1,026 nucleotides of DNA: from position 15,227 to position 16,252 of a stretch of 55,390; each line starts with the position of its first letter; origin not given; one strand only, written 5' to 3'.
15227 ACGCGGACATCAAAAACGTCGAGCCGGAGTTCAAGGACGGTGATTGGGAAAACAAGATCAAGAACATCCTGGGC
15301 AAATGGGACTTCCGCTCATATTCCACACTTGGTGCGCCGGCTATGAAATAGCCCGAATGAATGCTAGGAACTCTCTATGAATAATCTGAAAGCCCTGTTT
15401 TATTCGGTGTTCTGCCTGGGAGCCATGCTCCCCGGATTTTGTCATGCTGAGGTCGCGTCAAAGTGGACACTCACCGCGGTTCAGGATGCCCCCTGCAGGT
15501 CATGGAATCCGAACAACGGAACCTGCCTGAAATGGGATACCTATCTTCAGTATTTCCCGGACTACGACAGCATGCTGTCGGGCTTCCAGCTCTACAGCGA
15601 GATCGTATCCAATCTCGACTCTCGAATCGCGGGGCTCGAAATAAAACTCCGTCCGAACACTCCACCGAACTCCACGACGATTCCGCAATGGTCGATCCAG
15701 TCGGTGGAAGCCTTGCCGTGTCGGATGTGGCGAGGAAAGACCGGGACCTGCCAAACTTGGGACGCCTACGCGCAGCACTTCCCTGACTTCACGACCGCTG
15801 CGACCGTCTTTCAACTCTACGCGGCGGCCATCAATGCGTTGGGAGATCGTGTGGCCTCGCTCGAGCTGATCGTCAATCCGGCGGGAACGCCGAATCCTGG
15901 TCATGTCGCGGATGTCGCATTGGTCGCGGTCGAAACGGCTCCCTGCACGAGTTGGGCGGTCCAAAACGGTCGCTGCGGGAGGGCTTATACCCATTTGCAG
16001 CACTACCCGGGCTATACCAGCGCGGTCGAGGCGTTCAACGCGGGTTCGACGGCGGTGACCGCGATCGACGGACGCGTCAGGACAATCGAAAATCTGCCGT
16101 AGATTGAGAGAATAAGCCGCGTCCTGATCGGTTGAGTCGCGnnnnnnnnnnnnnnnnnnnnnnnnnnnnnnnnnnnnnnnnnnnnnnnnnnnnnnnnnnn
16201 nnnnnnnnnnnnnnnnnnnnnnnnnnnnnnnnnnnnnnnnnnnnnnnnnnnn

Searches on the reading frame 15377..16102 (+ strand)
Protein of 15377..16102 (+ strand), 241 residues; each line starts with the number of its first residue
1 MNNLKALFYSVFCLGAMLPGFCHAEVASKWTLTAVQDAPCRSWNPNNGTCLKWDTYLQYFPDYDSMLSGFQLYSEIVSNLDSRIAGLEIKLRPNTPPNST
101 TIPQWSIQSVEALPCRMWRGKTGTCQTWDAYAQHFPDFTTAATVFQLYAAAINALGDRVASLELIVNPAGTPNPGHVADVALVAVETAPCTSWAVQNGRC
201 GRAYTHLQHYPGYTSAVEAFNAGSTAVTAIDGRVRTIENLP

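Call 10: search_protein_families(library=pfam, proteins=[window:15377-16102:+])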
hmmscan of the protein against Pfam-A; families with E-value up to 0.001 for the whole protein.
window:15377-16102:+ (241 aa): 0 families

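Call 19: find_encoding_contigs(protein=window:15377-16102:+, flank=3000, max_places=10)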
Protein window:15377-16102:+ (241 aa): 1 contig read that carries it; 1 place shown.
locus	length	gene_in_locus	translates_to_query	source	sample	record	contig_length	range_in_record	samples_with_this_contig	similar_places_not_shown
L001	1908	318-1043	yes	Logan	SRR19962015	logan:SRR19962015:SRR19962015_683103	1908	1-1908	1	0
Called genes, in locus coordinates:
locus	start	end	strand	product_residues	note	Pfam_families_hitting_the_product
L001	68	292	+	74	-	-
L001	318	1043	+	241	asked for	-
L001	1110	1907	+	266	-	?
